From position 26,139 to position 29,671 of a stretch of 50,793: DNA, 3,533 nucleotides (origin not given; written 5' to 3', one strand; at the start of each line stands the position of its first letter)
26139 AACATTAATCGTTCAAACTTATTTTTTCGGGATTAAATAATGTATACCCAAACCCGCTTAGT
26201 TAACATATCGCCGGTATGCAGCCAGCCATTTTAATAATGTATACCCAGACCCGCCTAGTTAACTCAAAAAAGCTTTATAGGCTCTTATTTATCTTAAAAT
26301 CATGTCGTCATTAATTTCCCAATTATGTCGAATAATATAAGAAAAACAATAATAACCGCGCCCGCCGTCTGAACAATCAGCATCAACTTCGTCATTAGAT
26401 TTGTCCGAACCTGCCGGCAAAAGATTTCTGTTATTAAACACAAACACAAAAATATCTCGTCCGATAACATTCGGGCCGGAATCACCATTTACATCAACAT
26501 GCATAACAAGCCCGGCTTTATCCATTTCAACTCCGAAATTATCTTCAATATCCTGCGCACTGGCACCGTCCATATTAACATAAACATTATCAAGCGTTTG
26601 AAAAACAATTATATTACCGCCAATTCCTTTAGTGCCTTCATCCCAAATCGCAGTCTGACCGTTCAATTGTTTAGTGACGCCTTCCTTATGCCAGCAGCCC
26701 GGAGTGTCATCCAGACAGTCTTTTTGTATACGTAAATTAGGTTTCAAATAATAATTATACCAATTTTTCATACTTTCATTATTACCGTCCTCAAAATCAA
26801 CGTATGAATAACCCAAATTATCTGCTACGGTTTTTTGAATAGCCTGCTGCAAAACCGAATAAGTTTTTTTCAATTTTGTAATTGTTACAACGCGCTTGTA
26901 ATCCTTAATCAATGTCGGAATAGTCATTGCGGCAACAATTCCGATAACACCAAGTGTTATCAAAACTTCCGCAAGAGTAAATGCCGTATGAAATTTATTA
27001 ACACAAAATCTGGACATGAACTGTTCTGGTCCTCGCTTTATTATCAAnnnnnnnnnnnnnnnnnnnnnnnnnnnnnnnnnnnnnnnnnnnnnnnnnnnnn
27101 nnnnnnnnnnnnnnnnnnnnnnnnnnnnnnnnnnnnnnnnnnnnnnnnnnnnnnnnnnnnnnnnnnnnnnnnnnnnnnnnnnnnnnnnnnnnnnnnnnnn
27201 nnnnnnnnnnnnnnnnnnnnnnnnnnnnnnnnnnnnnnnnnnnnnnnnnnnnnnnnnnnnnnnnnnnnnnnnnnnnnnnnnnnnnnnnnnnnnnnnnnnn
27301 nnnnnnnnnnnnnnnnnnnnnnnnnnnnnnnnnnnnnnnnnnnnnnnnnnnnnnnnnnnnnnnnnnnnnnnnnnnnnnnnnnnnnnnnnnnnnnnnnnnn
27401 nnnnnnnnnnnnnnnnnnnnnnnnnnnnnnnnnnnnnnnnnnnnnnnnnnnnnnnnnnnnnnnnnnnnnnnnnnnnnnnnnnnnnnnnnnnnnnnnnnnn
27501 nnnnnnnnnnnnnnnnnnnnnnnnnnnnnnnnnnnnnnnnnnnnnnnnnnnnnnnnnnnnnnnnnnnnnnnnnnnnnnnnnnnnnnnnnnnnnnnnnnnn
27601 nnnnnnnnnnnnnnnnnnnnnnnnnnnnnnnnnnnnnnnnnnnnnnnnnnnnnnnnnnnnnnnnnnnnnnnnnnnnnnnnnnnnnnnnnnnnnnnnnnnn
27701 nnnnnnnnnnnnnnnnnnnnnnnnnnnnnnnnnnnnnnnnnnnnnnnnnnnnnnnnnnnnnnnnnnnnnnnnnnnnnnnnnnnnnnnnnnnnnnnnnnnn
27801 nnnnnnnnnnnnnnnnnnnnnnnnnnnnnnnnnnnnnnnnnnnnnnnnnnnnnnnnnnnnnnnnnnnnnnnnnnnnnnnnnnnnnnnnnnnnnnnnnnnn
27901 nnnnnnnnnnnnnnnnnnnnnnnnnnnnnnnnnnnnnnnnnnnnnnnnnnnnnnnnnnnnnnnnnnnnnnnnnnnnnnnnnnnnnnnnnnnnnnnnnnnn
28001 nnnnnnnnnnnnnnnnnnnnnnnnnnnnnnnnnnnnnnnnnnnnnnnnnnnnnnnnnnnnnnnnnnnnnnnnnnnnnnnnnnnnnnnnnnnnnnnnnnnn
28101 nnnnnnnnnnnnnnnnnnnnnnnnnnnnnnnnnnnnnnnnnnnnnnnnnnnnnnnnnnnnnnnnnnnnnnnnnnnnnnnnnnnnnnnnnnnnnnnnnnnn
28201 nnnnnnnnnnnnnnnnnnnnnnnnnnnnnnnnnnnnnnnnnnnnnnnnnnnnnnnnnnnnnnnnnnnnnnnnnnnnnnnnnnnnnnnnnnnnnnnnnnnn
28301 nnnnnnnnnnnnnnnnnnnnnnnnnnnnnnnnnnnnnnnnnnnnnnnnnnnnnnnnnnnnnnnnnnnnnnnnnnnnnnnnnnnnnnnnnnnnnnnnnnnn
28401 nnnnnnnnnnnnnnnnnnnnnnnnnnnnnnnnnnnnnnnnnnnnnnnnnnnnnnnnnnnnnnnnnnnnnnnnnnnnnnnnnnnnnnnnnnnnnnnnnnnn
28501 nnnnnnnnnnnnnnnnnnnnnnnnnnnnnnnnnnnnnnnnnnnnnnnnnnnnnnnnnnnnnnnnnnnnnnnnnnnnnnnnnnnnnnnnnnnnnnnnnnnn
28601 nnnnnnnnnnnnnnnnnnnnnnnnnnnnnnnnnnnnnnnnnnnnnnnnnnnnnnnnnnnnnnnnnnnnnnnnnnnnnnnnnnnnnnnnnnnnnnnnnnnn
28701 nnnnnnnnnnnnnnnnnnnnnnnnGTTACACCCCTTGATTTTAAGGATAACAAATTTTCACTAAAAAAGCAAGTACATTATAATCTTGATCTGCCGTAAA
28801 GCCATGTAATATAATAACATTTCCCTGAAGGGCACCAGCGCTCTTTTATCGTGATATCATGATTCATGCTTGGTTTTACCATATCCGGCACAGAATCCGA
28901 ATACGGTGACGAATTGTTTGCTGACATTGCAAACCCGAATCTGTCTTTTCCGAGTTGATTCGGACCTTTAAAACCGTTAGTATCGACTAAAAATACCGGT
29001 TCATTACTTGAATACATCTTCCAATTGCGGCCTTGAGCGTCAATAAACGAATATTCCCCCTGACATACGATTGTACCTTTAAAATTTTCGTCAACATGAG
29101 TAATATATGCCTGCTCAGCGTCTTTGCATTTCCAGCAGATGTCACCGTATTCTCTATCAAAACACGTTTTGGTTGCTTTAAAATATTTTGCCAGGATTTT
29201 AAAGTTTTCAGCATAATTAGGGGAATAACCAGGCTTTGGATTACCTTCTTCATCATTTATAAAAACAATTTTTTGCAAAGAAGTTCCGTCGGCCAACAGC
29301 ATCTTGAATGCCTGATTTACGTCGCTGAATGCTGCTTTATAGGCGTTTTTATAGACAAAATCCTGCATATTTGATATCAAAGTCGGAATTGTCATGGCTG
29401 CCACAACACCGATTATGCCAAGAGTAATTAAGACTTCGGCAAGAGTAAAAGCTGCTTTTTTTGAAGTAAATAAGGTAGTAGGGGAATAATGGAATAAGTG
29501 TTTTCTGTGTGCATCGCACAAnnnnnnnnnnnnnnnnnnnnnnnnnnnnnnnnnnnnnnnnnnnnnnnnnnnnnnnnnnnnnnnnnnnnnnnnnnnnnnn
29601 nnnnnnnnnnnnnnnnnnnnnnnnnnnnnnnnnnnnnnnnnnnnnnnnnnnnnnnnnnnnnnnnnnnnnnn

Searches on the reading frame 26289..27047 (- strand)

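Call 16: search_protein_families(library=pfam, proteins=[window:26289-27047:-], max_evalue=0.01)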
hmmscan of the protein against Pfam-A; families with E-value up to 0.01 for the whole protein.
window:26289-27047:- (252 aa): 1 family
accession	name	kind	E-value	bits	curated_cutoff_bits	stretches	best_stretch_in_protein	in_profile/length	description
PF07963.17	N_methyl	-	0.00039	20.3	21.2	1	22-42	6-26/27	Prokaryotic N-terminal methylation motif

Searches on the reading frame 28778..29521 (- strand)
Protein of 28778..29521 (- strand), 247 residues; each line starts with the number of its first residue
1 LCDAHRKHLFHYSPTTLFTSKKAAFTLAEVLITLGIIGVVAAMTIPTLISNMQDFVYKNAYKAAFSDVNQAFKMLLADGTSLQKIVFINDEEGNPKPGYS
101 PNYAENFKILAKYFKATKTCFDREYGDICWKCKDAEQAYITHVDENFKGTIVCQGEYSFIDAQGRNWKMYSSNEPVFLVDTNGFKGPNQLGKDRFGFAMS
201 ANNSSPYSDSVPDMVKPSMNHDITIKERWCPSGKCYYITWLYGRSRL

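Call 16: search_protein_families(library=pfam, proteins=[window:28778-29521:-], max_evalue=0.01)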
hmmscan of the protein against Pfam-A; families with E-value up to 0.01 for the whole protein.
window:28778-29521:- (247 aa): 1 family
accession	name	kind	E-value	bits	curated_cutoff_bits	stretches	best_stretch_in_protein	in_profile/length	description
PF07963.17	N_methyl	-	4.4e-05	23.3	21.2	1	20-44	2-26/27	Prokaryotic N-terminal methylation motif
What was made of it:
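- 28778..29521 (-): Pilin-like gene downstream of cassette 3. It has its own TTG start and the leader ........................|FTLAEV. Pfam N_methyl scores 23.3 bits against a 21.2 cut-off (call 16).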

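Call 55: find_homologous_proteins(query=window:28778-29521:-, max_evalue=0.00001)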
Query window:28778-29521:- (247 aa): 7526 proteins with E <= 0.00001 among 8000 candidates; the best 120 are listed.
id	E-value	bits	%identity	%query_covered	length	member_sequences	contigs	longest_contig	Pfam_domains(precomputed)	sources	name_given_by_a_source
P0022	1.7e-168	576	99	100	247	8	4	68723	-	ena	-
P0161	6.3e-138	476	83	99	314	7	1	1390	-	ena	-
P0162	1.7e-107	376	68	96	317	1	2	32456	PF07963.18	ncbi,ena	-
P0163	1.2e-105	370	65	100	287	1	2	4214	-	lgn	-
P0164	1.1e-104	367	68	92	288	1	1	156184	PF07963.18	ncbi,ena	-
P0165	3.4e-104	366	68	91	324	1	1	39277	PF07963.18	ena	-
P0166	1.0e-103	364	67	91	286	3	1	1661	PF07963.18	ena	-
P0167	2.5e-100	353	65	93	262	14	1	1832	PF07963.18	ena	-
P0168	9.7e-91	321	65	90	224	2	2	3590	PF07963.18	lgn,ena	-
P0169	4.7e-81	290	72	70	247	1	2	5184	-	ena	-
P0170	1.1e-75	272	54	91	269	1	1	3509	PF07963.18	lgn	-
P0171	1.6e-64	236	52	90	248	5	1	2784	PF07963.18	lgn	-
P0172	6.9e-56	207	47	90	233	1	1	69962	-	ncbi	-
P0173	1.2e-54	203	46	91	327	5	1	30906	-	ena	-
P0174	9.6e-54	200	49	89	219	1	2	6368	PF07963.18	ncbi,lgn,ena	-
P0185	2.1e-49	186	45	89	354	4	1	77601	-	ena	-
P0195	1.5e-47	180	44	94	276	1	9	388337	-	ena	-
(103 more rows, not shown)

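Call 58: find_encoding_contigs(protein=P0195, flank=1500, max_places=10)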
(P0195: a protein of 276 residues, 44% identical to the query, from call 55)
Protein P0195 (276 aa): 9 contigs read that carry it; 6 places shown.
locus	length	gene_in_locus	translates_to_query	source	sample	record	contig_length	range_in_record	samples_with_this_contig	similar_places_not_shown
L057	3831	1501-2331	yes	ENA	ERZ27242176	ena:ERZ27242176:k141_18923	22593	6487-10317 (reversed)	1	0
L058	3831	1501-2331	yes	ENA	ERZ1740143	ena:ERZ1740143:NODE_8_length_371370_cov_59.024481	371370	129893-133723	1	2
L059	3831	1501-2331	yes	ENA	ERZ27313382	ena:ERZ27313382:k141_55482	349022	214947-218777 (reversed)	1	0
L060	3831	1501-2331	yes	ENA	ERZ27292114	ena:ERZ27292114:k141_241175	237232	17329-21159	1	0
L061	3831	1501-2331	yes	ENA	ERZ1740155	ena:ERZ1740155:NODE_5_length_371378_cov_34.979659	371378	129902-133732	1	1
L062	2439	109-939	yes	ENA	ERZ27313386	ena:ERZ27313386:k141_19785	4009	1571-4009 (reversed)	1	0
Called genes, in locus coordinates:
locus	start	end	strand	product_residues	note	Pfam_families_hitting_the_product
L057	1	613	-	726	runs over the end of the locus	PF10101:DUF2339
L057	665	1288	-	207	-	PF00730:HhH-GPD, PF00633:HHH (weak), PF10576:EndIII_4Fe-2S (weak)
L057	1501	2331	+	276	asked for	-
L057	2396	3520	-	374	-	PF01041:DegT_DnrJ_EryC1, PF00155:Aminotran_1_2, PF01053:Cys_Met_Meta_PP, PF01212:Beta_elim_lyase (weak)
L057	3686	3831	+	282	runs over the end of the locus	-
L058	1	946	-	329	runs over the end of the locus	PF01380:SIS, PF00571:CBS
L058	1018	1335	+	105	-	-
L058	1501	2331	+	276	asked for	-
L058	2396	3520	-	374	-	PF01041:DegT_DnrJ_EryC1, PF00155:Aminotran_1_2, PF01053:Cys_Met_Meta_PP, PF01212:Beta_elim_lyase (weak)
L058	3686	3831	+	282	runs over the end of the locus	-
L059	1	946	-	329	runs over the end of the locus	PF01380:SIS, PF00571:CBS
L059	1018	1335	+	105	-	-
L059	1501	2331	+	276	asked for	-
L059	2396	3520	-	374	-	PF01041:DegT_DnrJ_EryC1, PF00155:Aminotran_1_2, PF01053:Cys_Met_Meta_PP, PF01212:Beta_elim_lyase (weak)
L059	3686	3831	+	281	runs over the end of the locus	-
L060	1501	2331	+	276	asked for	-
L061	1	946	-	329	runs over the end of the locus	PF01380:SIS, PF00571:CBS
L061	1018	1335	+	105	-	-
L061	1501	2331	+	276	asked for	-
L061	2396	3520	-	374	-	PF01041:DegT_DnrJ_EryC1, PF00155:Aminotran_1_2, PF01053:Cys_Met_Meta_PP, PF01212:Beta_elim_lyase (weak)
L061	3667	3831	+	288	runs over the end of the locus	-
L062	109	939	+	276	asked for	-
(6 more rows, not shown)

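Call 66: search_protein_families(library=ncbifam, proteins=[window:28778-29521:-, P0195], max_evalue=0.1)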
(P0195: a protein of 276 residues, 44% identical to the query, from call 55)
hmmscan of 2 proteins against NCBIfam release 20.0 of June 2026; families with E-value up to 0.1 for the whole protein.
window:28778-29521:- (247 aa): 7 families
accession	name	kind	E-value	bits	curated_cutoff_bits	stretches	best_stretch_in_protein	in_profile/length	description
TIGR01710.1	typeII_sec_gspG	equivalog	0.00011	22.3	88.85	1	24-77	2-54/134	type II secretion system major pseudopilin GspG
NF040999.1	pilin_ComGC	equivalog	0.00052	20.2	75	1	23-68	2-46/84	competence type IV pilus major pilin ComGC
NF041013.1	T4P_ComGE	equivalog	0.00066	19.7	49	1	21-71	2-52/83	competence type IV pilus minor pilin ComGE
TIGR02532.1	IV_pilin_GFxxxE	domain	0.00081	19.1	16.3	1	23-44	2-23/24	prepilin-type N-terminal cleavage/methylation domain-containing protein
NF041775.1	typeIV_PilA_Myxo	equivalog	0.0015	18.6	400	1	18-50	6-38/214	type IV pilin protein PilA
NF007862.0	PRK10574.1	equivalog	0.0017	18.5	138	1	21-72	3-46/145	prepilin peptidase-dependent pilin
NF040982.1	ComGD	equivalog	0.09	13.2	70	0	23-54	2-32/139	competence type IV pilus minor pilin ComGD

P0195 (276 aa): 7 families
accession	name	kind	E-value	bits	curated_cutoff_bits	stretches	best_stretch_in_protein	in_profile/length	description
NF041013.1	T4P_ComGE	equivalog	1.8e-06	28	49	1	62-128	2-68/83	competence type IV pilus minor pilin ComGE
NF041775.1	typeIV_PilA_Myxo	equivalog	1.7e-05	24.9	400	1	56-119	4-68/214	type IV pilin protein PilA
TIGR01710.1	typeII_sec_gspG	equivalog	4.4e-05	23.5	88.85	1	66-113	3-49/134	type II secretion system major pseudopilin GspG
TIGR02532.1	IV_pilin_GFxxxE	domain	0.0026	17.5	16.3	1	66-85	4-23/24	prepilin-type N-terminal cleavage/methylation domain-containing protein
TIGR01708.2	typeII_sec_gspH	equivalog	0.0042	17.1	80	1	66-121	4-59/169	type II secretion system minor pseudopilin GspH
NF040999.1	pilin_ComGC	equivalog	0.02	15.1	75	1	65-94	3-32/84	competence type IV pilus major pilin ComGC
NF040982.1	ComGD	equivalog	0.03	14.7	70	1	64-111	2-52/139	competence type IV pilus minor pilin ComGD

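Call 67: find_encoding_contigs(protein=P0185, flank=1500, max_places=6)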
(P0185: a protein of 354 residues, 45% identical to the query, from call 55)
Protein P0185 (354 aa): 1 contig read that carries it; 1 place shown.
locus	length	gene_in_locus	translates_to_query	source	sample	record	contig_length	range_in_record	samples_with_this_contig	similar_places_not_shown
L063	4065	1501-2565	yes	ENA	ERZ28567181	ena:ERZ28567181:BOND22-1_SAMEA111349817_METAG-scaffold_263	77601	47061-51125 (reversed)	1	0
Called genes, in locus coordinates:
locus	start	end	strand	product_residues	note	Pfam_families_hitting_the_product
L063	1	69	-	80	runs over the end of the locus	PF01541:GIY-YIG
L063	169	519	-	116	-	-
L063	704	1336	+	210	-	-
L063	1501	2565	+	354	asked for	-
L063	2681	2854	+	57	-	PF01165:Ribosomal_S21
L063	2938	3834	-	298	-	PF00140:Sigma70_r1_2 (weak), PF04542:Sigma70_r2, PF04539:Sigma70_r3, PF04545:Sigma70_r4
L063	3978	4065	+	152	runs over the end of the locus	PF08534:Redoxin (weak), PF00085:Thioredoxin, PF13098:Thioredoxin_2, PF13899:Thioredoxin_7, PF13728:TraF (weak), PF13905:Thioredoxin_8 (weak)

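Call 72: find_encoding_contigs(protein=P0173, flank=1200, max_places=6)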
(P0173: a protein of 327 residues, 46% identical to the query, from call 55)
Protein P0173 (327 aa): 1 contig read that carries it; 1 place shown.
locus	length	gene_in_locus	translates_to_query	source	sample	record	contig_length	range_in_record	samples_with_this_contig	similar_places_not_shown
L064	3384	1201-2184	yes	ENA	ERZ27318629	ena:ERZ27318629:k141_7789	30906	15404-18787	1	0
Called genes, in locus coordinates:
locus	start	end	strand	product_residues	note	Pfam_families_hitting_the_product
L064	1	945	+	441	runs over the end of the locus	PF00675:Peptidase_M16, PF05193:Peptidase_M16_C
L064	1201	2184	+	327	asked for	-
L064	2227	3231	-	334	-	PF00140:Sigma70_r1_2, PF04542:Sigma70_r2, PF04539:Sigma70_r3, PF08281:Sigma70_r4_2 (faint), PF04545:Sigma70_r4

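Call 78: search_protein_families(library=pfam, alignment_id=A4, max_evalue=0.01)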
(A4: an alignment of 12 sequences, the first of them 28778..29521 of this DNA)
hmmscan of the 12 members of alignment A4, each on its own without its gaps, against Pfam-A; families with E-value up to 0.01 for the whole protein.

A. member 1, window:28778-29521:- (247 aa): 1 family
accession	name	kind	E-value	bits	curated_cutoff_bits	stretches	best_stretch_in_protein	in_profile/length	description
PF07963.17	N_methyl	-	4.4e-05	23.3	21.2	1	20-44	2-26/27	Prokaryotic N-terminal methylation motif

B. families by the number of members that match (of 12 scanned): 2 families
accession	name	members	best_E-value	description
PF07963.17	N_methyl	12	1.3e-07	Prokaryotic N-terminal methylation motif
PF00332.24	Glyco_hydro_17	1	0.0056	Glycosyl hydrolases family 17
